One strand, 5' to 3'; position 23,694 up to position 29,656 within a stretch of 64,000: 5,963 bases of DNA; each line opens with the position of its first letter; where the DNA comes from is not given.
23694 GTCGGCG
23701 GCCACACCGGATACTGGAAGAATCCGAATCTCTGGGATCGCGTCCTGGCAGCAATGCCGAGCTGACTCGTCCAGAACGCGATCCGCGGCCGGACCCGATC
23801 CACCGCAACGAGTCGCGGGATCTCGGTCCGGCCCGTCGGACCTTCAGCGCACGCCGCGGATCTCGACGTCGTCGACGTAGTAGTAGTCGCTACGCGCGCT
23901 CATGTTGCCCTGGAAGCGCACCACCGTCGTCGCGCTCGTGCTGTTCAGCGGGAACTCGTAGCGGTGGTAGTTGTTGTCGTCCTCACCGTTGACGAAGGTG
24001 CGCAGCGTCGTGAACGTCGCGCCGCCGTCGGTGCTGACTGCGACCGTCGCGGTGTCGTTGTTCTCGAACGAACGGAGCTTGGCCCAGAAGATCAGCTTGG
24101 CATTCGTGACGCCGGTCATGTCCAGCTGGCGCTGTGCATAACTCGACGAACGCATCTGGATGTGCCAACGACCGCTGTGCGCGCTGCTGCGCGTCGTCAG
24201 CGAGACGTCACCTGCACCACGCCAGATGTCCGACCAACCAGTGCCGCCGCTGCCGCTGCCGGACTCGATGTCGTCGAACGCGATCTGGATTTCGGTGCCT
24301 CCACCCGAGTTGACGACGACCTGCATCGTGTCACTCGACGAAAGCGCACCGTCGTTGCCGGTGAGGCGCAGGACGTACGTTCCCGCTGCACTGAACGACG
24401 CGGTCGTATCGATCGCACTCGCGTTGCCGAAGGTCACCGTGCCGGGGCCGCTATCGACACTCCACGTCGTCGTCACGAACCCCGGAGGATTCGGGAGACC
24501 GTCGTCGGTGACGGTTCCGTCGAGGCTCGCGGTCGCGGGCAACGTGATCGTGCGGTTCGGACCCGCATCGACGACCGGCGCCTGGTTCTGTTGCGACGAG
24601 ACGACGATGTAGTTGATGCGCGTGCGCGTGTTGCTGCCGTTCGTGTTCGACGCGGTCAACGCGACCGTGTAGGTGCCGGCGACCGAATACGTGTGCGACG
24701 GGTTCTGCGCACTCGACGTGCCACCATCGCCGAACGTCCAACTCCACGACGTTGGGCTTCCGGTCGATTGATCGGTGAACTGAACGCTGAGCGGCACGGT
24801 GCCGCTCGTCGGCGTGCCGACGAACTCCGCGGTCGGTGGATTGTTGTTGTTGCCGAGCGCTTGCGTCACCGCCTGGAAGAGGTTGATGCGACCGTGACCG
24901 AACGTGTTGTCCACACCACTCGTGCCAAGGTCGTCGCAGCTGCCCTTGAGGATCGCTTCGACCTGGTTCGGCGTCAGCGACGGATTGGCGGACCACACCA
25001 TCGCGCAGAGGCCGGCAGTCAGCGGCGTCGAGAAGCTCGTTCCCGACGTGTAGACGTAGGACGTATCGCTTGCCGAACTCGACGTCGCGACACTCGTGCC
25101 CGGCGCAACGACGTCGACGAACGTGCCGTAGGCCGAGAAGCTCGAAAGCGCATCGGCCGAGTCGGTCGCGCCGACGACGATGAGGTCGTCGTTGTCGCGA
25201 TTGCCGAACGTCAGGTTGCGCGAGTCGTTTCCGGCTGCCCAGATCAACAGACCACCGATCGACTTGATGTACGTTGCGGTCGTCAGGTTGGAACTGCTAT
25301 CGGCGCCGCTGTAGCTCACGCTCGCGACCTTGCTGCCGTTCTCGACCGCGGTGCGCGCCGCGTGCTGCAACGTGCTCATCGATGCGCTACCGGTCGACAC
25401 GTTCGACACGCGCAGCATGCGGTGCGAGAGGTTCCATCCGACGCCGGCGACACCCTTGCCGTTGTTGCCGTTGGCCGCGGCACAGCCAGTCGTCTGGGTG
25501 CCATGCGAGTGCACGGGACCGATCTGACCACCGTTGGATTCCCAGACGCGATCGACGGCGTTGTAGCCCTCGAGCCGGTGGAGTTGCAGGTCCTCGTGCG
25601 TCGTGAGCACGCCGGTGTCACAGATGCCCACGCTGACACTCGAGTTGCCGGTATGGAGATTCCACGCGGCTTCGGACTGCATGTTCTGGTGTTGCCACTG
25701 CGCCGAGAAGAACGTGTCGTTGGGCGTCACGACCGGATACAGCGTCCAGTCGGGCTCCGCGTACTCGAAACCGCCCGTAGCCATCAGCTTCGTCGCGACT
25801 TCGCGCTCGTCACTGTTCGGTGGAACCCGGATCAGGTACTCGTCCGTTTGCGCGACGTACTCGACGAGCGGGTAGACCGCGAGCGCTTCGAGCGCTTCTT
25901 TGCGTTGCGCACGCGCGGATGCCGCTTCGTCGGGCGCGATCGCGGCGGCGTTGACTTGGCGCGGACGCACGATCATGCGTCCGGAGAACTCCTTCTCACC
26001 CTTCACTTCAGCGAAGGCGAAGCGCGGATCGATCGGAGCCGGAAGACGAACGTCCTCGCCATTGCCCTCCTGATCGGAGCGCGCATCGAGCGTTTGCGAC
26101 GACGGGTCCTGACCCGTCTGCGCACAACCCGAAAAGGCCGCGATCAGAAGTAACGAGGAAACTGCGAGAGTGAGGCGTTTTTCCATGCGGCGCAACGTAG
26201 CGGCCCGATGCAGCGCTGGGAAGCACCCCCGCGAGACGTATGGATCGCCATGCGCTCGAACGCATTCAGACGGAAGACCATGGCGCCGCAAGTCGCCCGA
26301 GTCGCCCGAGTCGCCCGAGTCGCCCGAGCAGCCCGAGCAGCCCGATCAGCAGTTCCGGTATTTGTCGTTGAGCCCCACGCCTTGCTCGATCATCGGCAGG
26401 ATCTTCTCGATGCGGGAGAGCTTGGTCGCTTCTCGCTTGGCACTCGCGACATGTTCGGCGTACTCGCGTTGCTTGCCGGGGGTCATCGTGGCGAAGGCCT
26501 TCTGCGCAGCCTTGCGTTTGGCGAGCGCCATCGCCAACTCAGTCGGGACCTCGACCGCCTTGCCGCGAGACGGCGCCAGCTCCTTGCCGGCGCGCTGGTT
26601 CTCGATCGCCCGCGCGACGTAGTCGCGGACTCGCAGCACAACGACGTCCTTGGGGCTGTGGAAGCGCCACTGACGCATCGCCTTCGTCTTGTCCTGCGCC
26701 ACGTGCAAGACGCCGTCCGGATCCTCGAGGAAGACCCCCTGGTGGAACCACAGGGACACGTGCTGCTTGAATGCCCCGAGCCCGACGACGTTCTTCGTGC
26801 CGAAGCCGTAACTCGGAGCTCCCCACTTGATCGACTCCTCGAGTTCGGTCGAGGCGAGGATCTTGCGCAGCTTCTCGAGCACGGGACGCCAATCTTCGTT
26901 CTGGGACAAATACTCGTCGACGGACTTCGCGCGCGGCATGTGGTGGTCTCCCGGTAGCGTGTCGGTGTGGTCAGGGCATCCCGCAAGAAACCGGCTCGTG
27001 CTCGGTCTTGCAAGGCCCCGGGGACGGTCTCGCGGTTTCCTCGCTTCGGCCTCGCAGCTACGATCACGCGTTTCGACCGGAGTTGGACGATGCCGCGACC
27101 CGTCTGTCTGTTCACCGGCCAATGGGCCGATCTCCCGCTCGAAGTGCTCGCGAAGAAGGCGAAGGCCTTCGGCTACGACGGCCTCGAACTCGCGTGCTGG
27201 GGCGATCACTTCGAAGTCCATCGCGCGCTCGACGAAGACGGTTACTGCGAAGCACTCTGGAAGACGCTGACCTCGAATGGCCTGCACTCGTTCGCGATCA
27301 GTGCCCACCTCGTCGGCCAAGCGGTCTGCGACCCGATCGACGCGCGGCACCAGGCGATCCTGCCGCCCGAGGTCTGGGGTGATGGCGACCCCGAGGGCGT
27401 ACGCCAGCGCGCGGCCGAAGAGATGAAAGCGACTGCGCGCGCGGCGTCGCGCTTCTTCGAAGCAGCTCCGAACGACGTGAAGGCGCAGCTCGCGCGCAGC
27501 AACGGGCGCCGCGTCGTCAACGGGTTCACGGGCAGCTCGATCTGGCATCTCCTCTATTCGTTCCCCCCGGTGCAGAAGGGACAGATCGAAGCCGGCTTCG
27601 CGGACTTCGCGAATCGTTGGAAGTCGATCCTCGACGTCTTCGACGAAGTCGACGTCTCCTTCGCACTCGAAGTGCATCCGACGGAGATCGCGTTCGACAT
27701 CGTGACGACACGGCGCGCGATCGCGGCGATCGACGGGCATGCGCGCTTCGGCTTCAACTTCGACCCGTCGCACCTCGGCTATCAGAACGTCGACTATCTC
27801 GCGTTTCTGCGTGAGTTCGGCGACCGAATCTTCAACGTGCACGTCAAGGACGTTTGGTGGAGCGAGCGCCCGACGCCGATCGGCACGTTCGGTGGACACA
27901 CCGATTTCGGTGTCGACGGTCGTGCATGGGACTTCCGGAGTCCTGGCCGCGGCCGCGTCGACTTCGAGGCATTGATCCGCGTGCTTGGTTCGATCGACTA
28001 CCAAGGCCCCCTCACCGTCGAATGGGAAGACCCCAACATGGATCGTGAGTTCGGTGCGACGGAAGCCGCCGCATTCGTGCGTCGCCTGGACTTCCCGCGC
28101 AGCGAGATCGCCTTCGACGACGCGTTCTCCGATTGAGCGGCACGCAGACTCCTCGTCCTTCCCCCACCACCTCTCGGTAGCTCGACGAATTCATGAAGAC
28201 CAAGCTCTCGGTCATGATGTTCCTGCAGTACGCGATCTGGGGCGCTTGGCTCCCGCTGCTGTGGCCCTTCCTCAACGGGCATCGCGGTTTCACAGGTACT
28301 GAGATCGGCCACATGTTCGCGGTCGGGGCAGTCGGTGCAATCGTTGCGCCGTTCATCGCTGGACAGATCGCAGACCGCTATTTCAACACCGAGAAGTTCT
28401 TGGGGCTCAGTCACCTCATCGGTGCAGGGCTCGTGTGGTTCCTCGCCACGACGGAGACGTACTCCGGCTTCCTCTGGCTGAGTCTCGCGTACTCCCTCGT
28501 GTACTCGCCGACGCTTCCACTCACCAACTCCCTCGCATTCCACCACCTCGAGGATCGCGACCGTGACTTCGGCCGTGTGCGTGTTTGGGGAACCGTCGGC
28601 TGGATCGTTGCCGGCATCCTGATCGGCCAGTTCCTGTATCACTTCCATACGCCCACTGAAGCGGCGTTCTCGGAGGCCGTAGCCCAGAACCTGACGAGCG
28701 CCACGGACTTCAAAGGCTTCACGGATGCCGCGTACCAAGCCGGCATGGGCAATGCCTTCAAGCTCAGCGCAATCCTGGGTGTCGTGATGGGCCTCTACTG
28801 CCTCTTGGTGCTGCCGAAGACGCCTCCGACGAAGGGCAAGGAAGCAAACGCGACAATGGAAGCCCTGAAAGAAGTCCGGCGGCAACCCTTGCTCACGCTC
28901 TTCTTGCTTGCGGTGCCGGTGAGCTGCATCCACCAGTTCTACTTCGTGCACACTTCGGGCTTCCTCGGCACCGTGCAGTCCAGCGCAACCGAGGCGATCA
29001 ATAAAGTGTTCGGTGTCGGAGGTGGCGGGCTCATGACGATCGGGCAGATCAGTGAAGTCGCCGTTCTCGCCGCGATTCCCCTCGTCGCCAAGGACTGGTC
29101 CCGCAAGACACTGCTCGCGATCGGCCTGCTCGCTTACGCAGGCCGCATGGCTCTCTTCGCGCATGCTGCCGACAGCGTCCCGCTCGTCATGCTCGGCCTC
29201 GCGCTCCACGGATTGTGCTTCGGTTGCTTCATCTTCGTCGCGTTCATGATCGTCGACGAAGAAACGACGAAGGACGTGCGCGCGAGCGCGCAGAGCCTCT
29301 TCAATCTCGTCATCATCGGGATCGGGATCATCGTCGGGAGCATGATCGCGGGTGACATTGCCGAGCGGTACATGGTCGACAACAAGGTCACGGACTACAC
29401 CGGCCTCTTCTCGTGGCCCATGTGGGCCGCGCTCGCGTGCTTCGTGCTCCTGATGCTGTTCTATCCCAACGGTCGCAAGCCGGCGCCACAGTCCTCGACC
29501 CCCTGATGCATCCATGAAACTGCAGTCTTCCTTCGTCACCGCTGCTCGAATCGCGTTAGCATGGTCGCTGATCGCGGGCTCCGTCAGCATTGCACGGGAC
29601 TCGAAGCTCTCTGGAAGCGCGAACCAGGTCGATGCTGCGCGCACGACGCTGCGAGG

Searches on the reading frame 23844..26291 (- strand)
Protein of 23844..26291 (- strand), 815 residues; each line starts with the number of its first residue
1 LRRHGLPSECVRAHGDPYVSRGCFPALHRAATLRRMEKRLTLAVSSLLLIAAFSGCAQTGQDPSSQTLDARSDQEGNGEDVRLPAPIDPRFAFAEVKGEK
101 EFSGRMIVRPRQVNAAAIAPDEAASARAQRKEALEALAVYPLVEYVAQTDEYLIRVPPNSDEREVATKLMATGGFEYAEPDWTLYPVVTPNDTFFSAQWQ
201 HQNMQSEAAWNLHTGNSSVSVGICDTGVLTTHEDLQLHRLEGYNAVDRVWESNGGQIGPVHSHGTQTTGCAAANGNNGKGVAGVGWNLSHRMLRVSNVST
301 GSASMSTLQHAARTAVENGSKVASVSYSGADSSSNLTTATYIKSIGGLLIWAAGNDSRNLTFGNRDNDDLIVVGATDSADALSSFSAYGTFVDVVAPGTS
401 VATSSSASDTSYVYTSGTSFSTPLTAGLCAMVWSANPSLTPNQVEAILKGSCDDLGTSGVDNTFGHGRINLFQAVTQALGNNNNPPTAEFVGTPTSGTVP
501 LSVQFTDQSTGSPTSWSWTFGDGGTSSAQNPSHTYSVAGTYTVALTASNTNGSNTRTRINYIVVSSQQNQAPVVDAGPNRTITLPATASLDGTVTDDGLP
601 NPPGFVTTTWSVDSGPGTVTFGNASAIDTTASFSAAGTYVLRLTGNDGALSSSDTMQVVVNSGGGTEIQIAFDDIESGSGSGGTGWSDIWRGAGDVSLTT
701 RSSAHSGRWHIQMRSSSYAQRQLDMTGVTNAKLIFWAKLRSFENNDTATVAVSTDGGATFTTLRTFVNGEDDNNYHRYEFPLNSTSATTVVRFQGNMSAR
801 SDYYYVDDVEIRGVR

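Call 19: search_protein_families(library=pfam, proteins=[window:23844-26291:-], max_evalue=0.0001)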
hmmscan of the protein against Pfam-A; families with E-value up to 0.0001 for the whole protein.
window:23844-26291:- (815 aa): 4 families
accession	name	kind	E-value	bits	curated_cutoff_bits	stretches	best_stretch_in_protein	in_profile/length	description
PF00082.27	Peptidase_S8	-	6e-38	131.2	21.8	1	217-467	2-288/288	Subtilase family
PF18911.6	PKD_4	-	6.5e-24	84.2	27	1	483-564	1-85/85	PKD domain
PF00801.26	PKD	-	1.6e-17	63.7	23.5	1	489-557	3-75/80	PKD domain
PF22352.2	K319L-like_PKD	-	1.7e-10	41.2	27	1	576-660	1-84/84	K319L-like, PKD domain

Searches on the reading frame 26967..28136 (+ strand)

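Call 19: search_protein_families(library=pfam, proteins=[window:26967-28136:+], max_evalue=0.0001)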
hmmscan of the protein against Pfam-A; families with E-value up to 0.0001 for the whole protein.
window:26967-28136:+ (389 aa): 1 family
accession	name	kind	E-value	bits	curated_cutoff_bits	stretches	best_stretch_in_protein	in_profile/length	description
PF01261.30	AP_endonuc_2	-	5.9e-32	111.8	31.1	1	63-373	2-248/249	Xylose isomerase-like TIM barrel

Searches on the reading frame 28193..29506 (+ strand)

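Call 19: search_protein_families(library=pfam, proteins=[window:28193-29506:+], max_evalue=0.0001)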
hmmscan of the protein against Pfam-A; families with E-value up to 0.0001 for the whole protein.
window:28193-29506:+ (437 aa): 4 families
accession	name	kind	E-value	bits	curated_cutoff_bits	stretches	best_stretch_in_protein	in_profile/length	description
PF03825.22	Nuc_H_symport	-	6.6e-88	295.8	25.9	2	2-143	4-144/400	Nucleoside H+ symporter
PF12832.13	MFS_1_like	-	1.2e-38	133.6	25.2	1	3-389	2-361/373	MFS_1 like family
PF07690.21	MFS_1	-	1.4e-26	93.7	33.4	2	5-382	1-346/347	Major Facilitator Superfamily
PF01306.25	LacY_symp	-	5.8e-09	35.7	24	1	6-147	13-161/413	LacY proton/sugar symporter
